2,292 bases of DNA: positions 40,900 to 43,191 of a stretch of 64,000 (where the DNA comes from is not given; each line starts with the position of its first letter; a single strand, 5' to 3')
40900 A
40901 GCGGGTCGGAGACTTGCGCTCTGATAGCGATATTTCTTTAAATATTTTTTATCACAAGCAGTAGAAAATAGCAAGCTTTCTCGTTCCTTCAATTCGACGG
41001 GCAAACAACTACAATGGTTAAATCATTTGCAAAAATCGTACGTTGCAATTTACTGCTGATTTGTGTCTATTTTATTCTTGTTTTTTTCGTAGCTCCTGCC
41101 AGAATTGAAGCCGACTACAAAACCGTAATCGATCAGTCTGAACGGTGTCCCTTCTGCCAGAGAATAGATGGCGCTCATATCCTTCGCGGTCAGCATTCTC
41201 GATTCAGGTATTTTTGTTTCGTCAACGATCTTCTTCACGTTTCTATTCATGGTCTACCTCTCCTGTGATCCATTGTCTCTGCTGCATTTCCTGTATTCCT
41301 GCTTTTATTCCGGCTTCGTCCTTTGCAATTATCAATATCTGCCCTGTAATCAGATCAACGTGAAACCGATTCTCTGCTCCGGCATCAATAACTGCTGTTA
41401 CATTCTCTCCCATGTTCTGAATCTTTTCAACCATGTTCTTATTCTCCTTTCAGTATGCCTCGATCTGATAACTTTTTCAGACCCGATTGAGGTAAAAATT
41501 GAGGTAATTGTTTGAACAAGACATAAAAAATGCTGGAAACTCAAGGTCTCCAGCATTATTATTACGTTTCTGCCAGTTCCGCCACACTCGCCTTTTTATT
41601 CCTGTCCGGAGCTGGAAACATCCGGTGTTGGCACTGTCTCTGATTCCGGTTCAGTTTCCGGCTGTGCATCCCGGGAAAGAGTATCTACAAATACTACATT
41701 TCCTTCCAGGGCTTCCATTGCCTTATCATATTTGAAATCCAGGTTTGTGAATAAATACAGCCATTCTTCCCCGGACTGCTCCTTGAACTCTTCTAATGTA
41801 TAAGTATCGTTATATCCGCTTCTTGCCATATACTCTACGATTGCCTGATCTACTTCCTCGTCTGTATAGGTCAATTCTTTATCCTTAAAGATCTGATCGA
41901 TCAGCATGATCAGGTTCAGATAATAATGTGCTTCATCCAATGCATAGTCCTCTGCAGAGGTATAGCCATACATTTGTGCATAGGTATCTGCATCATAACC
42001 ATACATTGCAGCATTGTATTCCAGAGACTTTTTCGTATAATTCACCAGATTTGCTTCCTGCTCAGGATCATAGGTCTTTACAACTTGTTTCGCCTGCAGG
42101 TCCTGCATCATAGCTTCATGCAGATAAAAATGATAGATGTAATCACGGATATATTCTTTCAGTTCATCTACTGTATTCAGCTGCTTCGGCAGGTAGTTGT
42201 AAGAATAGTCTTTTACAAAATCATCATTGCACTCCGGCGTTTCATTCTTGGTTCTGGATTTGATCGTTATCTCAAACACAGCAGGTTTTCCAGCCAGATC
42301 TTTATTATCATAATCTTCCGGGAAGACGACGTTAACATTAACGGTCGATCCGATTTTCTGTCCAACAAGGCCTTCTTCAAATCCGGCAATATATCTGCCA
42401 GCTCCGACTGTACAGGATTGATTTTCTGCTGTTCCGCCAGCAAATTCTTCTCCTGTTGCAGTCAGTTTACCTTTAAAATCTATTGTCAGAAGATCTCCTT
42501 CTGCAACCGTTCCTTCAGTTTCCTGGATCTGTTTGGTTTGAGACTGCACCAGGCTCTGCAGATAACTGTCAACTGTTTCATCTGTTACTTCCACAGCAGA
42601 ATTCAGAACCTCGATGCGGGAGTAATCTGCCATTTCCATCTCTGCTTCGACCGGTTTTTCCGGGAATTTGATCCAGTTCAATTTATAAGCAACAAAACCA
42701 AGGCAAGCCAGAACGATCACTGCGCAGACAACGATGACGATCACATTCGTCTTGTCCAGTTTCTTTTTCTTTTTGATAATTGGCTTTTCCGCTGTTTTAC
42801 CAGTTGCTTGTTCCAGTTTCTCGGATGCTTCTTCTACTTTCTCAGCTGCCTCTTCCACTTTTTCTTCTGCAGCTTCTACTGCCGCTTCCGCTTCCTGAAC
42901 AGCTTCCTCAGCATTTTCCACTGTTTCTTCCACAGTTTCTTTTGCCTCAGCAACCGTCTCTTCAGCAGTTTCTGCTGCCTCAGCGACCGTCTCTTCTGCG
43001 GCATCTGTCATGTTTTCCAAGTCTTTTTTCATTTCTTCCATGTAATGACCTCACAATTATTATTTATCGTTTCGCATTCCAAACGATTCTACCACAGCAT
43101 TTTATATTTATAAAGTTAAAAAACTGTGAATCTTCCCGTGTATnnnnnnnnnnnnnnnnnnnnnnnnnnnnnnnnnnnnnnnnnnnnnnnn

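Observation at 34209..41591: Capsid-less 7.4-kb integrative replicon (int, DnaB-like, iteron-Rep, Lar-like, Xis, XRE switch): satellite-like element with unexplained cargo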

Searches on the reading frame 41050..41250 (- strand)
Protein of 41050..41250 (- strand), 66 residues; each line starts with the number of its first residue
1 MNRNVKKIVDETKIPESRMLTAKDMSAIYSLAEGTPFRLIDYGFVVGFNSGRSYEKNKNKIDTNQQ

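Call 6: search_protein_families(library=pfam, proteins=[window:41050-41250:-], max_evalue=0.01)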
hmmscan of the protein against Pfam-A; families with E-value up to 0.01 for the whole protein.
window:41050-41250:- (66 aa): 0 families

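Call 7: search_protein_families(library=phrogs, proteins=[window:41050-41250:-], max_evalue=0.01)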
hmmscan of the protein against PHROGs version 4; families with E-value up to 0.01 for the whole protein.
window:41050-41250:- (66 aa): 0 families

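Call 8: search_protein_families(library=ncbifam, proteins=[window:41050-41250:-], max_evalue=0.01)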
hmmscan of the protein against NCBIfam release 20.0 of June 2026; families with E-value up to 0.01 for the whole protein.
window:41050-41250:- (66 aa): 0 families

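Call 9: search_protein_families(library=padloc, proteins=[window:41050-41250:-], max_evalue=0.01)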
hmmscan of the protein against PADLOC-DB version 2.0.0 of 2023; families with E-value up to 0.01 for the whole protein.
window:41050-41250:- (66 aa): 0 families

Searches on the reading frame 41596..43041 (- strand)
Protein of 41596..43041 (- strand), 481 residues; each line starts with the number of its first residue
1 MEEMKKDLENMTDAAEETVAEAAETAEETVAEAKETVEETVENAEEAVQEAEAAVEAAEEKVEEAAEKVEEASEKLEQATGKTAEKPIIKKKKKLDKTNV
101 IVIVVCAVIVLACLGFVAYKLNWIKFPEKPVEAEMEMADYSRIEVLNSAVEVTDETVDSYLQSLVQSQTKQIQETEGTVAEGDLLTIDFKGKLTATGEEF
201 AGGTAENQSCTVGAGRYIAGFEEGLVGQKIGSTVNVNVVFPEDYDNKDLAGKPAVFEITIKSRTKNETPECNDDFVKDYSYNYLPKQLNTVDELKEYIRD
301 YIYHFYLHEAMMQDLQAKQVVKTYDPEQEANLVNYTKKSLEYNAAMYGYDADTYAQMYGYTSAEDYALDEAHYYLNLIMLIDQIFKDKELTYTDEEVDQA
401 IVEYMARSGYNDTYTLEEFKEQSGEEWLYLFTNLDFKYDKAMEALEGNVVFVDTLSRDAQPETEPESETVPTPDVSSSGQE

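Call 75: list_cluster_members(proteins=[window:41596-43041:-, window:33732-34031:-, window:34390-35562:-, window:36739-37926:-, window:36353-36748:-, window:39588-40268:+, window:41243-41434:-, window:41050-41250:-])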
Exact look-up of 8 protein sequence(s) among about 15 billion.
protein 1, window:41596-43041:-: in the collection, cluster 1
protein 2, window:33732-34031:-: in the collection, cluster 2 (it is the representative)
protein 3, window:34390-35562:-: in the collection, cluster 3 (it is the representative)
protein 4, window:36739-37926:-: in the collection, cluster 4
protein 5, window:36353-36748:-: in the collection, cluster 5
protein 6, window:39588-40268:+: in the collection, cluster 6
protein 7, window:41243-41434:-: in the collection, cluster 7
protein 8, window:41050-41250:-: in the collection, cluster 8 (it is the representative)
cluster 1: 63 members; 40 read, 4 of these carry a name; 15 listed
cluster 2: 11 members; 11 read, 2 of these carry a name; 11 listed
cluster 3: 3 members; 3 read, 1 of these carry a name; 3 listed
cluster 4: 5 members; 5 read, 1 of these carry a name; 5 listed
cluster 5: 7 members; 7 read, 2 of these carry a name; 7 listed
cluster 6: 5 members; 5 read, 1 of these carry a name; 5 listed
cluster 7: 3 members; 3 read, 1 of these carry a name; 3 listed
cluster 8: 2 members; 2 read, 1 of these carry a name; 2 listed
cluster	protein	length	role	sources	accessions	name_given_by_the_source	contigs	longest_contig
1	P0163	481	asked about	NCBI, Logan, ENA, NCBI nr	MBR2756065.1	MAG: FKBP-type peptidyl-prolyl cis-trans isomerase [Lachnospiraceae bacterium] | FKBP-type peptidyl-prolyl cis-trans isomerase [Lachnospiraceae bacterium]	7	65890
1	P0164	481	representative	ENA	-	-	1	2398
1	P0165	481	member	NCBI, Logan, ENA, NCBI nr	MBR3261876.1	MAG: FKBP-type peptidyl-prolyl cis-trans isomerase [Lachnospiraceae bacterium] | FKBP-type peptidyl-prolyl cis-trans isomerase [Lachnospiraceae bacterium]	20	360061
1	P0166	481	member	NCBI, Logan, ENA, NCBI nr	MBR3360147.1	MAG: FKBP-type peptidyl-prolyl cis-trans isomerase [Lachnospiraceae bacterium] | FKBP-type peptidyl-prolyl cis-trans isomerase [Lachnospiraceae bacterium]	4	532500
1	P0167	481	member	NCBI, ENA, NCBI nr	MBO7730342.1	MAG: FKBP-type peptidyl-prolyl cis-trans isomerase [Lachnospiraceae bacterium] | FKBP-type peptidyl-prolyl cis-trans isomerase [Lachnospiraceae bacterium]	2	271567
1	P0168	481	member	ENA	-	-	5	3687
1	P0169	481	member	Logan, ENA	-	-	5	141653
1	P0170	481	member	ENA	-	-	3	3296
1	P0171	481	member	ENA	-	-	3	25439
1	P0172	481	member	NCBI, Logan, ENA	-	-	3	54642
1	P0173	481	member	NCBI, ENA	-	-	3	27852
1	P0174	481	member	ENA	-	-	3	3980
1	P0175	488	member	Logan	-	-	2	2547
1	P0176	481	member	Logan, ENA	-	-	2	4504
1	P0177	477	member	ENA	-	-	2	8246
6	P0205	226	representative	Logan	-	-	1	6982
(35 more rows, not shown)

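Call 76: find_encoding_contigs(protein=P0205, flank=10000, max_places=5)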
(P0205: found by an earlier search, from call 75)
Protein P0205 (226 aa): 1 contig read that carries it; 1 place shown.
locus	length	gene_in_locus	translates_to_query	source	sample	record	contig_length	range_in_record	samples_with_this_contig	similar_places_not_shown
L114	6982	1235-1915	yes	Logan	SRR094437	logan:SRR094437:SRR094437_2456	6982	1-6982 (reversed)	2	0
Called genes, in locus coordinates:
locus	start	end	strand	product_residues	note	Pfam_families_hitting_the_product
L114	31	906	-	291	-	-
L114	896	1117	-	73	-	PF20063:DUF6462 (faint)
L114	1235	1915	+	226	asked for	PF01381:HTH_3 (faint)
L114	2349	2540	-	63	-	-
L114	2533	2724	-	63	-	-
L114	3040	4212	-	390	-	PF13102:Phage_int_SAM_5 (faint), PF00589:Phage_integrase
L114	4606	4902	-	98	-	-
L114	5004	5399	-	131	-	-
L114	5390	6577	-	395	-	PF03796:DnaB_C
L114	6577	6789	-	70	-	PF14354:Lar_restr_allev (weak)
